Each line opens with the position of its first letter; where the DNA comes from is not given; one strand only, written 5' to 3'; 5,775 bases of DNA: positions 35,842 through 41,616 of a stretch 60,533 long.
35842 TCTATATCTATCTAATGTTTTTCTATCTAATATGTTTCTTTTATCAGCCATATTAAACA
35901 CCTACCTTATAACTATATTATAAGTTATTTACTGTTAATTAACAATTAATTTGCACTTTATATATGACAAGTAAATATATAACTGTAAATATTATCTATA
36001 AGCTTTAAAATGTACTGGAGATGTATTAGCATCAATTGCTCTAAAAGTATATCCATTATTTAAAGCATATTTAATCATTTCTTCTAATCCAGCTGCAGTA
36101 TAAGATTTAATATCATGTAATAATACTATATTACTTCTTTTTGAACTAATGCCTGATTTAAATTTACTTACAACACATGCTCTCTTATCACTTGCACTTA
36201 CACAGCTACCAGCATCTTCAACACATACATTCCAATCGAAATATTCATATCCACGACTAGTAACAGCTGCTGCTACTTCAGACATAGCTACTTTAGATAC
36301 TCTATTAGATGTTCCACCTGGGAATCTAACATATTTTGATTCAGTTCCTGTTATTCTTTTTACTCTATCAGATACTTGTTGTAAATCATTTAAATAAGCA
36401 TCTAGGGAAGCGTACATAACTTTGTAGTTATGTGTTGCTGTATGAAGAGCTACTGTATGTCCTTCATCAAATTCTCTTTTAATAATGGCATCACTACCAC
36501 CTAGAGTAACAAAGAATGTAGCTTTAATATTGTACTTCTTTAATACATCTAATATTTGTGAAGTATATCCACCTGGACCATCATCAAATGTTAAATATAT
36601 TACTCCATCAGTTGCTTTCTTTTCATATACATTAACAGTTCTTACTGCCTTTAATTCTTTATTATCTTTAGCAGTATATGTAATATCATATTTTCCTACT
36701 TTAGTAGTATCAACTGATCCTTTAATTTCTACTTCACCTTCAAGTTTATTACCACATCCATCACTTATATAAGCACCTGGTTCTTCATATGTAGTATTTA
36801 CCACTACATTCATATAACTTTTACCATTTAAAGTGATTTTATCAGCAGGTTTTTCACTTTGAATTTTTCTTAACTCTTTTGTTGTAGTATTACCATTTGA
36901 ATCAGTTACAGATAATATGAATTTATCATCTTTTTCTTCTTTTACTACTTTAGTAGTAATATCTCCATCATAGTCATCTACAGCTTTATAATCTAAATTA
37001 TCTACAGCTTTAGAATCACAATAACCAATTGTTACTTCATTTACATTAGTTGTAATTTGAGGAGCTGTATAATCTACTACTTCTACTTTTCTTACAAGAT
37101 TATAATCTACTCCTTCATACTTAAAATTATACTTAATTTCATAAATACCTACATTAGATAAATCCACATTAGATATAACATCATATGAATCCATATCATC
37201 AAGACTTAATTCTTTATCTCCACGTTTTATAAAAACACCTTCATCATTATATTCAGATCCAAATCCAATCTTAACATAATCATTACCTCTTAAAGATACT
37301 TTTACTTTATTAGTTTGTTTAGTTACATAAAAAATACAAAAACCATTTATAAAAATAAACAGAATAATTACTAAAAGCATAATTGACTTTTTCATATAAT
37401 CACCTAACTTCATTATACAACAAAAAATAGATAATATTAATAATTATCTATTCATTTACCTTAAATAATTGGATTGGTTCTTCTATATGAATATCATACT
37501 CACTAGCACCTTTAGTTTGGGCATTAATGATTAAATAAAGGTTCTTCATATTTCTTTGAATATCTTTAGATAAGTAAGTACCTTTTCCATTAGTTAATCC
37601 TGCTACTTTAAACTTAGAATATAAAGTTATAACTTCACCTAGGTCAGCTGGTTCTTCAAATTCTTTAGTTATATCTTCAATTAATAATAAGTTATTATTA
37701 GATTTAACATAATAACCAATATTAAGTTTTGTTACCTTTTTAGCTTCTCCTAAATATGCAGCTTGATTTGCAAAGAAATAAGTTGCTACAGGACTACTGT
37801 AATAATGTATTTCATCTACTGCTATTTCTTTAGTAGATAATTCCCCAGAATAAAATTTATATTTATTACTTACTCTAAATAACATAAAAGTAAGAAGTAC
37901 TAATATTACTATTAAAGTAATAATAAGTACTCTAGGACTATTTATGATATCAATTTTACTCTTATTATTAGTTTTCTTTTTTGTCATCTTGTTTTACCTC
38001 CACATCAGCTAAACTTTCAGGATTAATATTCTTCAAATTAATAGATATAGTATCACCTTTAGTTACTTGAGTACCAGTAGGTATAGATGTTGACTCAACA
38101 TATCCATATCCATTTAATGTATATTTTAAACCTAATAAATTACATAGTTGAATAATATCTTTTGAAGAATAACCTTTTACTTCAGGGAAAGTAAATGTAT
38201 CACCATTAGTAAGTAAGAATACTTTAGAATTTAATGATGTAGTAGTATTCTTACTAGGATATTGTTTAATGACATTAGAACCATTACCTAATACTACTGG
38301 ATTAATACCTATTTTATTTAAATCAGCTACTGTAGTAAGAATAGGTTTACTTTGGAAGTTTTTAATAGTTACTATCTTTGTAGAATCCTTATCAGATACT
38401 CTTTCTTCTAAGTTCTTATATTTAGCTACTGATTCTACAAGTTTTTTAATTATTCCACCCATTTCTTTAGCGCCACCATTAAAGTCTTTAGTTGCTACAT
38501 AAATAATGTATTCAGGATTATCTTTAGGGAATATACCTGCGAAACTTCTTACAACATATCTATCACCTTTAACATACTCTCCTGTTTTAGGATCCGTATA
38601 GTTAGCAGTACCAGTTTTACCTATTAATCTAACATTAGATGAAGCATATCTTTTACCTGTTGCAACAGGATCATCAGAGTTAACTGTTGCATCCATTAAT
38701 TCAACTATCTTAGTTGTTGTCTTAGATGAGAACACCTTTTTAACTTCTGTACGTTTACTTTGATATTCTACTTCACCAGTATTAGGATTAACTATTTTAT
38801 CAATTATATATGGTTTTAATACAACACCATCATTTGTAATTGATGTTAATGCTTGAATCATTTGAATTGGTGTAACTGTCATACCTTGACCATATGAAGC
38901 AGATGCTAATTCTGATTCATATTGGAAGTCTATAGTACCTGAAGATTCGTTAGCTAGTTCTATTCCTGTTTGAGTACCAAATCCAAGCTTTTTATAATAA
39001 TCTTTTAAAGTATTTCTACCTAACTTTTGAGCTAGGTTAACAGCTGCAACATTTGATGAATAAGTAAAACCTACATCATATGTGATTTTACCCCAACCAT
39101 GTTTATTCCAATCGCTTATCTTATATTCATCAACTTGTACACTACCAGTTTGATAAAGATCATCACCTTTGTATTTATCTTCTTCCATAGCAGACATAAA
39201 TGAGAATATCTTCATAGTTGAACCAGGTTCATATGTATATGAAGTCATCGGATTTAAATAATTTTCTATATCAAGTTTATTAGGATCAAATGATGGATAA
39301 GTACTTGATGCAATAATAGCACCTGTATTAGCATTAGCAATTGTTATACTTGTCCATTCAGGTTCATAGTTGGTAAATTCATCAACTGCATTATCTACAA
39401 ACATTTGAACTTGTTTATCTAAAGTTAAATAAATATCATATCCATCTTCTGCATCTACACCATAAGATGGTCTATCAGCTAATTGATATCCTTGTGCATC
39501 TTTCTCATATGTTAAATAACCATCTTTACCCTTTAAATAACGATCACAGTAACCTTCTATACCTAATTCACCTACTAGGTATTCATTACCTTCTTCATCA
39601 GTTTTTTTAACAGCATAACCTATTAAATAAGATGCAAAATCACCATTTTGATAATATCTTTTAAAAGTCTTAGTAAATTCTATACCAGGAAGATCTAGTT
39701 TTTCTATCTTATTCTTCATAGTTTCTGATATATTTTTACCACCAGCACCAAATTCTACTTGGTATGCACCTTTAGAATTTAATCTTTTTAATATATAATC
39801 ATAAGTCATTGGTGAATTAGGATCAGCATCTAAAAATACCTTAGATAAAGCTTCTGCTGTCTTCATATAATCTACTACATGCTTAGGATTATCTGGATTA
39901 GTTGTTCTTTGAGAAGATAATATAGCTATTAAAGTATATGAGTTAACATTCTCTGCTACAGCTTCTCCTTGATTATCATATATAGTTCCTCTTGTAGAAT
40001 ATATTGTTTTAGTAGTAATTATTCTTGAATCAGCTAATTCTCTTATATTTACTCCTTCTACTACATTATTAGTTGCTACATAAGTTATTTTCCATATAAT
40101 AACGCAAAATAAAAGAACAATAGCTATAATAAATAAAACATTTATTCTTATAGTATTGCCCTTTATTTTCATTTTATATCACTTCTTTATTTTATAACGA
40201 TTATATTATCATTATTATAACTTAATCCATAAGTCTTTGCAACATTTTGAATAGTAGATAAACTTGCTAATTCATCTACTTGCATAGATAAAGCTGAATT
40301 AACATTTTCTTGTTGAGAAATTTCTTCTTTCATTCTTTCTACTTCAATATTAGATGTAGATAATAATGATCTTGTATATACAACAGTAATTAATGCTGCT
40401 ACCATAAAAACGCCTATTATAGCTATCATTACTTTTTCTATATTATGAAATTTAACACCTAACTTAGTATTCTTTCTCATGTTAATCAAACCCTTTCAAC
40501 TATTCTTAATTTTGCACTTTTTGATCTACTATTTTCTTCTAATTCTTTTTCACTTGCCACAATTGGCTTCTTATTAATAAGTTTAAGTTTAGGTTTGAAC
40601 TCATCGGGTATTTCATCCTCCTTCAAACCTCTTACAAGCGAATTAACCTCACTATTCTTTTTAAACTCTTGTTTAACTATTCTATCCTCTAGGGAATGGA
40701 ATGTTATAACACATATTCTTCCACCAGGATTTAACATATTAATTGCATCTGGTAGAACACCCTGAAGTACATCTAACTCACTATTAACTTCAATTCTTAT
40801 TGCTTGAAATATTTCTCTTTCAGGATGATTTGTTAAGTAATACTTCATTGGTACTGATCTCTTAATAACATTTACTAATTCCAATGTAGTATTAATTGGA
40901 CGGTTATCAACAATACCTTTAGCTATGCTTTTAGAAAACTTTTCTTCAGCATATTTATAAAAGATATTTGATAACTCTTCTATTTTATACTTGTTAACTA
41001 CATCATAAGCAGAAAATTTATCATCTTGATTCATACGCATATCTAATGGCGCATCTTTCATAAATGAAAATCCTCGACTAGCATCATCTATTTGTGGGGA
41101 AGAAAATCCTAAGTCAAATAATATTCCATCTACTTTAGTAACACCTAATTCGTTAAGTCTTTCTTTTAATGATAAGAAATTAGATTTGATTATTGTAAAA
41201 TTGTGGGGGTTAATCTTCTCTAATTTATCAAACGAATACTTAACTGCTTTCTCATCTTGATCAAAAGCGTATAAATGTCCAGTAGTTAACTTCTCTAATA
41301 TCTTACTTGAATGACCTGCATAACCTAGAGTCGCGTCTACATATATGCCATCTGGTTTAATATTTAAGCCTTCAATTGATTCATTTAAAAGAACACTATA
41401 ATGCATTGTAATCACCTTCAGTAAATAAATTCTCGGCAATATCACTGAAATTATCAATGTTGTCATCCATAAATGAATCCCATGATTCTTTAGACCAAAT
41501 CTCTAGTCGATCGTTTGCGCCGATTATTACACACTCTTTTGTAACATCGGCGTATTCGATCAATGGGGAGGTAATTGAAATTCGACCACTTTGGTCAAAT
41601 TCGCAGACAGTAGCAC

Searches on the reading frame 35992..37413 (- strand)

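Call 60: search_protein_families(library=pfam, proteins=[window:35992-37413:-], max_evalue=0.00001)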
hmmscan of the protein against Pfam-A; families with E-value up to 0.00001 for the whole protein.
window:35992-37413:- (473 aa): 3 families
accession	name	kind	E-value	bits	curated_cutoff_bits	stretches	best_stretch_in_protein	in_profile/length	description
PF01522.26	Polysacc_deac_1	-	3.3e-25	88.9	23.1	1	265-376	2-115/124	Polysaccharide deacetylase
PF16403.11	Bact_surface_Ig-like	-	1.2e-21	77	27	2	193-262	1-71/71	Bacterial surface protein, Ig-like domain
PF07523.18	Big_3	-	9.3e-06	26.3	21.2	0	225-252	34-61/68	Bacterial Ig-like domain (group 3)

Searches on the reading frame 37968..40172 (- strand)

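Call 60: search_protein_families(library=pfam, proteins=[window:37968-40172:-], max_evalue=0.00001)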
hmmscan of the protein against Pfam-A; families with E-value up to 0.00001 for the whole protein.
window:37968-40172:- (734 aa): 3 families
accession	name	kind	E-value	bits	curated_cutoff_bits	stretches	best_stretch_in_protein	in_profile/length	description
PF00905.27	Transpeptidase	-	1.7e-70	238.1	22.1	1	275-570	2-289/299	Penicillin binding protein transpeptidase domain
PF03717.20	PBP_dimer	-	1.2e-25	91.5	24.4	1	57-231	2-176/180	Penicillin-binding Protein dimerisation domain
PF03793.24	PASTA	-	3.9e-14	52.8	23.2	1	662-713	3-62/64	PASTA domain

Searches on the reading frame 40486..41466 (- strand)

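Call 60: search_protein_families(library=pfam, proteins=[window:40486-41466:-], max_evalue=0.00001)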
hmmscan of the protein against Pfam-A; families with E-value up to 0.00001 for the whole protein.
window:40486-41466:- (326 aa): 1 family
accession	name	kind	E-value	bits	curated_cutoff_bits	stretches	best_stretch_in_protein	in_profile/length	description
PF01795.25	Methyltransf_5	-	4.4e-114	381.6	27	1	21-325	3-308/309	MraW methylase family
